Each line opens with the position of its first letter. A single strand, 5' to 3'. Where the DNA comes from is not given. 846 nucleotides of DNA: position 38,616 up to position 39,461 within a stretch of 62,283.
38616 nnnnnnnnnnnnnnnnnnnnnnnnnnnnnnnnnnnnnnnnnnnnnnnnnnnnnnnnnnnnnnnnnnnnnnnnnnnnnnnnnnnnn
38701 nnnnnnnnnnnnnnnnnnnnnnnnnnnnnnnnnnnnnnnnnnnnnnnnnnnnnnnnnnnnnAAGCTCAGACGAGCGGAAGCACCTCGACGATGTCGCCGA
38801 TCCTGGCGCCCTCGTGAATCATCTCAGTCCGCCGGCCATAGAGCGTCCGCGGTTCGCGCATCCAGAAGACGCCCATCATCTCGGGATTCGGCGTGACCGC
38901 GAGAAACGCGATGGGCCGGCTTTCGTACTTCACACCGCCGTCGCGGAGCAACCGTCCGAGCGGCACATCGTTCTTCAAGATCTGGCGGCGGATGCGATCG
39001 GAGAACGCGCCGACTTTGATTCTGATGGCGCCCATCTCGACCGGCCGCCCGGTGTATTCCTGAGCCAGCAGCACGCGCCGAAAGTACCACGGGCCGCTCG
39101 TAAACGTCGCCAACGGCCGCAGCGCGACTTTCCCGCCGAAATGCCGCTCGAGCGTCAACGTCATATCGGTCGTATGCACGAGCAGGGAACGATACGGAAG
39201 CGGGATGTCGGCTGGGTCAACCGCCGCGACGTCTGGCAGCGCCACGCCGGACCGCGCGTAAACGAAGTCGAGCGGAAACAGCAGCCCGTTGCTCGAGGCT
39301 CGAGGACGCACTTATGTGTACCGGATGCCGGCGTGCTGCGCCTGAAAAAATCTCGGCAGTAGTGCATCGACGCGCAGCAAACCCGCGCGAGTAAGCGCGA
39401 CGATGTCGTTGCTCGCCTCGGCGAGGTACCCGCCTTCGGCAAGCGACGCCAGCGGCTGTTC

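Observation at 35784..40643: Translationally coupled operon: HemN-like radical SAM, UbiC-like chorismate lyase, 4HBT thioesterase, PaaK-like ligase and an exported propeller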

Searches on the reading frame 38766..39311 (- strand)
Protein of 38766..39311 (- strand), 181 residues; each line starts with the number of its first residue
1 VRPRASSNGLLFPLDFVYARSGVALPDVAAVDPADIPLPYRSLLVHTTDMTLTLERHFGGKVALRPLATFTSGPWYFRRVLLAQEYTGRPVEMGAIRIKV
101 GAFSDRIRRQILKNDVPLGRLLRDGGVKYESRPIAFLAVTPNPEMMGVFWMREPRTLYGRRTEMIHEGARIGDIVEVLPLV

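Call 3: search_protein_families(library=pfam, proteins=[window:38766-39311:-], max_evalue=0.01)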
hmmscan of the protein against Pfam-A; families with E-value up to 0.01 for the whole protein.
window:38766-39311:- (181 aa): 0 families

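Call 4: search_protein_families(library=ncbifam, proteins=[window:38766-39311:-], max_evalue=0.01)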
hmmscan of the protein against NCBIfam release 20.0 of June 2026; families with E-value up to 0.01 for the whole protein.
window:38766-39311:- (181 aa): 0 families

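Call 7: search_protein_families(library=pfam, proteins=[window:38766-39311:-], max_evalue=10)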
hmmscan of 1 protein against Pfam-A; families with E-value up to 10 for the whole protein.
window:38766-39311:- (181 aa): 0 families

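Call 8: find_homologous_proteins(query=window:38766-39311:-)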
Query window:38766-39311:- (181 aa): 1084 proteins with E <= 0.001 among 1265 candidates; the best 120 are listed.
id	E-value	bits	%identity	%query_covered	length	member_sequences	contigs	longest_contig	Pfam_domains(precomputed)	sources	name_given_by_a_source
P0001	1.9e-114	398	99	100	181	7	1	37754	-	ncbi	-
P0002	6.2e-107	373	92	100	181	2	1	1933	-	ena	-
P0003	8.8e-107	373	92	100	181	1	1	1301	-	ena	-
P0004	1.0e-106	373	92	100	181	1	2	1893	-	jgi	jgi:chorismate-pyruvate lyase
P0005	3.2e-106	371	91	100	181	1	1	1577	-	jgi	jgi:chorismate-pyruvate lyase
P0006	3.8e-106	371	92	100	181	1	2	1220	-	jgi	jgi:chorismate-pyruvate lyase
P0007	3.1e-105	368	92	99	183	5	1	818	-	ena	-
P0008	1.7e-102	359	88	100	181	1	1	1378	-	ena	-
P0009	4.6e-102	358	88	99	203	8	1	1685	-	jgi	jgi:chorismate-pyruvate lyase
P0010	8.5e-102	357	88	99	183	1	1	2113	-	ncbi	-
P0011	9.0e-102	357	89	99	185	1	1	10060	-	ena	-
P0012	2.0e-101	356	90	97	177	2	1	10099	-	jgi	jgi:chorismate-pyruvate lyase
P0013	3.3e-101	355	87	99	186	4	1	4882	-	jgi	jgi:chorismate-pyruvate lyase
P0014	1.3e-99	350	86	99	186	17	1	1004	-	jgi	jgi:chorismate-pyruvate lyase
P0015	5.8e-99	348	88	98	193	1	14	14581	-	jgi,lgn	jgi:chorismate-pyruvate lyase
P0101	1.0e-88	314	79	97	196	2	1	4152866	-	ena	-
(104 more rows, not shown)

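Call 11: find_related_loci(query=window:38766-39311:-, collection=genome_contigs, flank=10000)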
Query window:38766-39311:- (181 aa) in genome_contigs; peptide patterns used: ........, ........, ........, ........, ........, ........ (x = any residue, [..] = any of these).
342 stretches matched a pattern; 109 encode a relative of the query (tblastn E <= 1e-3); the best 80 are kept; 80 distinct loci.
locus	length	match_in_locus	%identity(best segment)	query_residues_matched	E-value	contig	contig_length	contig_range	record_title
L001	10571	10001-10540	88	2-181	3e-104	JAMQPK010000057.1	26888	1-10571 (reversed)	MAG: Vicinamibacterales bacterium isolate CH22 k141_20710, whole genome shotgun sequence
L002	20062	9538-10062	89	7-181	2e-103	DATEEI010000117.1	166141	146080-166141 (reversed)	MAG TPA_asm: Vicinamibacterales bacterium isolate SMAG_U8729 k141_2300237, whole genome shotgun sequence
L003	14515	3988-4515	89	6-181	1e-102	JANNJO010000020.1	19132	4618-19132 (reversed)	MAG: Acidobacteriota bacterium isolate SOY_4_C_metabat_76 SOY_4_C_k141_2853767, whole genome shotgun sequence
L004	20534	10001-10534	86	4-181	2e-102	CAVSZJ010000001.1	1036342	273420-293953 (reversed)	MAG: Vicinamibacterales bacterium isolate MFD05747.bin.2.1 genome assembly, contig: contig_11676, whole genome shotgun s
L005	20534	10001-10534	85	4-181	1e-101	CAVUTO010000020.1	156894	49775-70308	MAG: Vicinamibacterales bacterium isolate MFD00962.bin.2.231 genome assembly, contig: contig_43715, whole genome shotgun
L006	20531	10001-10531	86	5-181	8e-101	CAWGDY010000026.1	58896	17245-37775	MAG: Vicinamibacterales bacterium isolate MFD02242.bin.1.84 genome assembly, contig: contig_37536, whole genome shotgun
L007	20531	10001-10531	85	5-181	7e-100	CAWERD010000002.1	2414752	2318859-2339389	MAG: Vicinamibacterales bacterium isolate MFD09212.bin.1.144 genome assembly, contig: contig_3066, whole genome shotgun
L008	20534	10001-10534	83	4-181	9e-100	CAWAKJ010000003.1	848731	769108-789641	MAG: Vicinamibacterales bacterium isolate MFD02360.bin.1.271 genome assembly, contig: contig_354, whole genome shotgun s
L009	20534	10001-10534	83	4-181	2e-99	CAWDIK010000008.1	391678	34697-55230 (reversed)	MAG: Vicinamibacterales bacterium isolate MFD04850.bin.2.276 genome assembly, contig: contig_17498, whole genome shotgun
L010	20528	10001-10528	85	6-181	2e-99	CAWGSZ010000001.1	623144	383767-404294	MAG: Vicinamibacterales bacterium isolate MFD05567.bin.1.13 genome assembly, contig: contig_11480, whole genome shotgun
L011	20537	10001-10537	82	3-181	5e-99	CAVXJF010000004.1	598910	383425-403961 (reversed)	MAG: Vicinamibacterales bacterium isolate MFD05567.bin.1.201 genome assembly, contig: contig_23589, whole genome shotgun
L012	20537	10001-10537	82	3-181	1e-98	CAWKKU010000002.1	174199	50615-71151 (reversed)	MAG: Vicinamibacterales bacterium isolate MFD05454.bin.2.147 genome assembly, contig: contig_12251, whole genome shotgun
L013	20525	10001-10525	83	7-181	4e-97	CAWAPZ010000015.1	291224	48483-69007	MAG: Vicinamibacterales bacterium isolate MFD02840.bin.2.176 genome assembly, contig: contig_54847, whole genome shotgun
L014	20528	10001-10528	84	6-181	8e-97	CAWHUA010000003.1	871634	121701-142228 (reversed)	MAG: Vicinamibacterales bacterium isolate MFD05747.bin.1.108 genome assembly, contig: contig_318, whole genome shotgun s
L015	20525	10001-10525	85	7-181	8e-97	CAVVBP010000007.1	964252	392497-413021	MAG: Vicinamibacterales bacterium isolate MFD02809.bin.1.263 genome assembly, contig: contig_28502, whole genome shotgun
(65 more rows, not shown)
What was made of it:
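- X181 is highly conserved within Vicinamibacterales at 64-89% identity (call 11).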

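Call 17: search_solved_structures(query=A1, max_evalue=10, show_alignments=2)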
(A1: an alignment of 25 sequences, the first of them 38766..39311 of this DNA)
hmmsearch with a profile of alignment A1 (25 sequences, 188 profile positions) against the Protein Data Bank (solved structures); distinct sequences matched with E-value up to 10: 0.
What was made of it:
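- On Chorismate pyruvate-lyase (UbiC / DUF98-Rv2949c): No PDB sequence hit with the family profile (call 17).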

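Call 18: find_encoding_contigs(protein=P0101, flank=10000, max_places=2)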
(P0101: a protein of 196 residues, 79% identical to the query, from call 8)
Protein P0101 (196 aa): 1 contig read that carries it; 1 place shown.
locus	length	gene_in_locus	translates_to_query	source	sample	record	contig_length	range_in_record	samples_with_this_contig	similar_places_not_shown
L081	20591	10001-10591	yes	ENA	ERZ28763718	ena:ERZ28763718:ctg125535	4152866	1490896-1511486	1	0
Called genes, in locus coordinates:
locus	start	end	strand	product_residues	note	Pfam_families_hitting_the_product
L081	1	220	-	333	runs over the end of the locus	PF00474:SSF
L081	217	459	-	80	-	PF11755:DUF3311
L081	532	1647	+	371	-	PF00501:AMP-binding (faint)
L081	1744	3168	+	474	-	PF00171:Aldedh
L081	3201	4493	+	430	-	PF13579:Glyco_trans_4_4, PF13439:Glyco_transf_4, PF00534:Glycos_transf_1, PF13692:Glyco_trans_1_4, PF13524:Glyco_trans_1_2 (weak)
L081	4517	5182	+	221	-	PF00005:ABC_tran, PF02463:SMC_N (faint), PF13304:AAA_21 (faint)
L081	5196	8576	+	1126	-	PF12704:MacB_PCD (weak), PF02687:FtsX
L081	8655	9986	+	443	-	PF04055:Radical_SAM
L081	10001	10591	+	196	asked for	-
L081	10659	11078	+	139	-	PF13279:4HBT_2, PF03061:4HBT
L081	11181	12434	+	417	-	PF00501:AMP-binding, PF14535:AMP-binding_C_2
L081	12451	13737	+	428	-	PF13360:PQQ_2, PF01011:PQQ (faint), PF13570:Beta-prop_ACSF4 (weak), PF13360:PQQ_2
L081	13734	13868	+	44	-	-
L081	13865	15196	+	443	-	PF13360:PQQ_2, PF25293:Beta-prop_EMC1_N (faint), PF01011:PQQ (faint), PF13570:Beta-prop_ACSF4, PF13360:PQQ_2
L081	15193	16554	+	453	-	PF00890:FAD_binding_2 (faint), PF01266:DAO (faint), PF01494:FAD_binding_3, PF04820:Trp_halogenase, PF07992:Pyr_redox_2 (faint), PF12831:FAD_oxidored, PF13450:NAD_binding_8 (faint), PF04820:Trp_halogenase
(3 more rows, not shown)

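Call 19: search_protein_representatives(protein=window:38766-39311:-)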
Query: 181 residues. Proteins with E-value up to 0.001 (for the whole library): 1301; up to 1e-10: 751; up to 1e-30: 45. The best 150 are listed.
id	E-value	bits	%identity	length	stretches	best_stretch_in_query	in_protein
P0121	1.9e-71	256.2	66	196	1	4-180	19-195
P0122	2.3e-53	197.3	72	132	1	50-180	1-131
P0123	2.0e-52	194.2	55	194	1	6-181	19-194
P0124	2.7e-50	187.3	51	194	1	6-179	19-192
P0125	1.1e-49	185.2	79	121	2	121-180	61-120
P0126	3.8e-49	183.5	53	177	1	6-181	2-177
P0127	1.6e-48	181.5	69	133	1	50-181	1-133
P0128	4.0e-48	180.2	53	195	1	4-180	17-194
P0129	2.4e-47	177.6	61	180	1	11-147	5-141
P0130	2.2e-45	171.3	63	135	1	2-125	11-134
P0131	4.7e-45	170.2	50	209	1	5-179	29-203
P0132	7.6e-45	169.5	49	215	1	3-166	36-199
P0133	4.2e-44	167.1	83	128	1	88-181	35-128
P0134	6.3e-44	166.5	45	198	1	6-179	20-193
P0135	1.3e-43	165.5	51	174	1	30-179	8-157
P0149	1.7e-35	139.1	64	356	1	6-111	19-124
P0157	1.2e-32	129.8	64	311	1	50-147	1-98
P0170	6.0e-30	121.0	39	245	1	3-178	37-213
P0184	2.4e-28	115.7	70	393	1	30-108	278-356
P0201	1.8e-26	109.7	38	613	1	9-179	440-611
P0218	2.9e-25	105.7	34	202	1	6-179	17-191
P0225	1.0e-24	103.9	41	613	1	18-179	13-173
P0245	1.2e-23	100.4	34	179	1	8-179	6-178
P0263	7.2e-23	97.9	37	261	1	18-180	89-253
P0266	9.1e-23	97.6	36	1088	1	8-178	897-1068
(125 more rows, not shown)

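Call 20: search_protein_families(library=pfam, proteins=[P0201, P0225, P0266, P0184, P0149, P0157, P0263, P0170, P0245, P0218], max_evalue=0.01)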
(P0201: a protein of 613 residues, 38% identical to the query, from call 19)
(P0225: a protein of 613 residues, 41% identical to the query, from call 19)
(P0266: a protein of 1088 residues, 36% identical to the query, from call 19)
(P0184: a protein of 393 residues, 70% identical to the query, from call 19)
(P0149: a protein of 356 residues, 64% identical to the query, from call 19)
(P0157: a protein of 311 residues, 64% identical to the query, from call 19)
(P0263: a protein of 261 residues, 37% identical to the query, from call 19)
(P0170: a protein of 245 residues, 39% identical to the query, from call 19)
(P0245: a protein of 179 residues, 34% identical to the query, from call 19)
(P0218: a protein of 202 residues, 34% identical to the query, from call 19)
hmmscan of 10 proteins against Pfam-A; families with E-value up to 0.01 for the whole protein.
P0201 (613 aa): 2 families
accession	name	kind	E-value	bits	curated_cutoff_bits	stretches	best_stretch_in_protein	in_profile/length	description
PF04055.27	Radical_SAM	-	3.1e-21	76.7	29.5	1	57-229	1-163/166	Radical SAM superfamily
PF06969.22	HemN_C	-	9.7e-05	22.8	24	1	361-424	2-66/67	HemN C-terminal domain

P0225 (613 aa): 2 families
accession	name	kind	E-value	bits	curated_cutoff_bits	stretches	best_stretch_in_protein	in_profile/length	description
PF00501.34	AMP-binding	-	3.4e-12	46.3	29.9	1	289-472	183-374/384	AMP-binding enzyme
PF14535.12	AMP-binding_C_2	-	2.8e-11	44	25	1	524-611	1-93/96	AMP-binding enzyme C-terminal domain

P0266 (1088 aa): 7 families
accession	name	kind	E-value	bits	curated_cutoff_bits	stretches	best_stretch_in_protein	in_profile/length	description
PF00501.34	AMP-binding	-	1.2e-59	202.5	29.9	1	23-383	4-384/384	AMP-binding enzyme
PF00975.26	Thioesterase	-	1.5e-19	71.5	26.4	1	637-885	2-223/226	Thioesterase domain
PF00550.31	PP-binding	-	4.9e-11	43.2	20.8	1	548-607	5-66/67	Phosphopantetheine attachment site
PF13193.12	AMP-binding_C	-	2.4e-09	38.4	24.5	1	440-515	1-76/76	AMP-binding enzyme C-terminal domain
PF12697.13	Abhydrolase_6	-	2.9e-05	25.3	26.3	1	639-791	2-134/217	Alpha/beta hydrolase family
PF00561.26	Abhydrolase_1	-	0.0056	16.8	25.8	1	637-721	2-90/245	alpha/beta hydrolase fold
PF07859.19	Abhydrolase_3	-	0.0089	16.2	25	0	680-733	51-103/210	alpha/beta hydrolase fold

P0184 (393 aa): 0 families

P0149 (356 aa): 3 families
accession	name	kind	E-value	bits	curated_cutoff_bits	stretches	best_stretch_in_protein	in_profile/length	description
PF01972.22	SDH_protease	-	3e-13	49.9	31.3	1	135-204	93-162/286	ClpP-like SDH-type serine proteinase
PF25145.1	NfeD1b_N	-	5e-08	33.2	40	1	135-206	31-103/189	NfeD1b, N-terminal domain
PF00574.28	CLP_protease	-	0.0016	18.8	20.2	1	122-185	31-98/182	Clp protease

P0157 (311 aa): 0 families

P0263 (261 aa): 0 families

P0170 (245 aa): 0 families

P0245 (179 aa): 0 families

P0218 (202 aa): 0 families
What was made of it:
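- Tried and rejected: The representative library holds a radical SAM~X181 fusion and an X181~PaaK fusion (call 20).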

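Call 23: predict_structure(alignment_id=A1)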
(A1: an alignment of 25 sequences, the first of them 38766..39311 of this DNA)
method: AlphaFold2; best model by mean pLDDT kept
length: 181 residues; sequences in the alignment: 25
mean_pLDDT: 93.0   pTM: 0.88
mean pLDDT of the five models: 93.0, 92.5, 91.5, 90.3, 88.3
residues with pLDDT >= 90: 164; 70-90: 10; 50-70: 3; < 50: 4
segments of 3 or more residues with pLDDT < 50: 1-4
pLDDT, mean of each block of 10 residues (from residue 1): 59 96 95 97 93 94 95 94 95 97 94 94 93 96 96 97 93 96 78
secondary structure, 60 per line:
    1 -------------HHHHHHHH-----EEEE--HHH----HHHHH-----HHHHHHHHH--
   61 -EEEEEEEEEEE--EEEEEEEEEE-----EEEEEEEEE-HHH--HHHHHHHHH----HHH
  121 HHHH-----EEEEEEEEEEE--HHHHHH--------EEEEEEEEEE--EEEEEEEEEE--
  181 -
elements in order: H14-21 E27-30 H40-44 H50-58 E62-72 E75-84 E90-98 H105-113 H118-124 E130-140 H143-148 E157-166 E169-178
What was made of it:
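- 38766..39311 (-): X181: divergent chorismate-lyase-fold protein, 181 aa, putative 4-hydroxybenzoate-forming lyase. AlphaFold2 pLDDT 93 (call 23).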

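Call 27: fold_search(model_id=the predicted structure, library=pdb)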
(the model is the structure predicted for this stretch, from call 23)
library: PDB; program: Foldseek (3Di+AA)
matches with E <= 10: 1309; with E <= 0.001: 35
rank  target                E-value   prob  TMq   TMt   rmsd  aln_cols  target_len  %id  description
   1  2nwi_F                4.4e-08  1.00  0.68  0.76   2.4       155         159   15  Crystal structure of protein AF1396 from Archaeoglobus fulgidus, Pfam DUF98 (released 2006-11-21)
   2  2nwi_A                1.7e-07  1.00  0.68  0.76   2.6       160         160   15  Crystal structure of protein AF1396 from Archaeoglobus fulgidus, Pfam DUF98 (released 2006-11-21)
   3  2nwi_B                3.9e-07  1.00  0.66  0.77   2.4       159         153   14  Crystal structure of protein AF1396 from Archaeoglobus fulgidus, Pfam DUF98 (released 2006-11-21)
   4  4zsi_A                3.2e-05  1.00  0.54  0.59   4.1       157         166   14  Crystal structure of the effector-binding domain of DasR (DasR-EBD) in complex with glucosamine-6-phosphate (released 2016-06-08)
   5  4zs8_A                4.2e-05  1.00  0.52  0.43   4.2       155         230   14  Crystal structure of ligand-free, full length DasR (released 2016-06-08)
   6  9i0v_A                4.7e-05  1.00  0.50  0.41   4.7       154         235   14  Crystal structure of DasR in complex with a synthetic DasR-binding RNA aptamer (released 2026-01-28)
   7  4zsk_B                5.2e-05  1.00  0.54  0.58   4.2       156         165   14  Crystal structure of the effector-binding domain of DasR (DasR-EBD) in complex with N-acetylglucosamine-6-phosphate (released 2016-06-08)
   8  1jd3                  1.0e-04  1.00  0.55  0.60   3.8       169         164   18  Chorismate lyase G90A mutant with bound product (released 2001-06-20)
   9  2wv0_F                1.0e-04  1.00  0.46  0.36  15.4       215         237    9  Crystal structure of the GntR-HutC family member YvoA from Bacillus subtilis (released 2010-01-12)
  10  1g81                  1.1e-04  1.00  0.55  0.60   3.8       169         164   18  CHORISMATE LYASE WITH BOUND PRODUCT, ORTHORHOMBIC CRYSTAL FORM (released 2001-05-15)
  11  4zsi_B                1.1e-04  1.00  0.53  0.58   4.0       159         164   12  Crystal structure of the effector-binding domain of DasR (DasR-EBD) in complex with glucosamine-6-phosphate (released 2016-06-08)
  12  3f8m_B                1.2e-04  1.00  0.58  0.48   3.5       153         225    8  Crystal Structure of PhnF from Mycobacterium smegmatis (released 2009-11-17)
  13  2wv0_H                1.4e-04  1.00  0.49  0.41   5.8       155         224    9  Crystal structure of the GntR-HutC family member YvoA from Bacillus subtilis (released 2010-01-12)
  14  2wv0_E                1.5e-04  1.00  0.49  0.39  12.3       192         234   10  Crystal structure of the GntR-HutC family member YvoA from Bacillus subtilis (released 2010-01-12)
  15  4zs8_B                1.7e-04  1.00  0.52  0.43   4.3       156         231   14  Crystal structure of ligand-free, full length DasR (released 2016-06-08)
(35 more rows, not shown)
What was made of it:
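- On Chorismate pyruvate-lyase (UbiC / DUF98-Rv2949c): Foldseek matches 2nwi (DUF98) at E 4e-8 with TM 0.68/0.76, and UbiC 1jd3/1g81 with TM 0.55/0.60 (call 27).
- The same fold serves non-catalytic UTRA ligand-binding domains, which score nearly as well as UbiC in Foldseek (call 27). The UTRA domains of GntR regulators share X181's fold (call 27).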
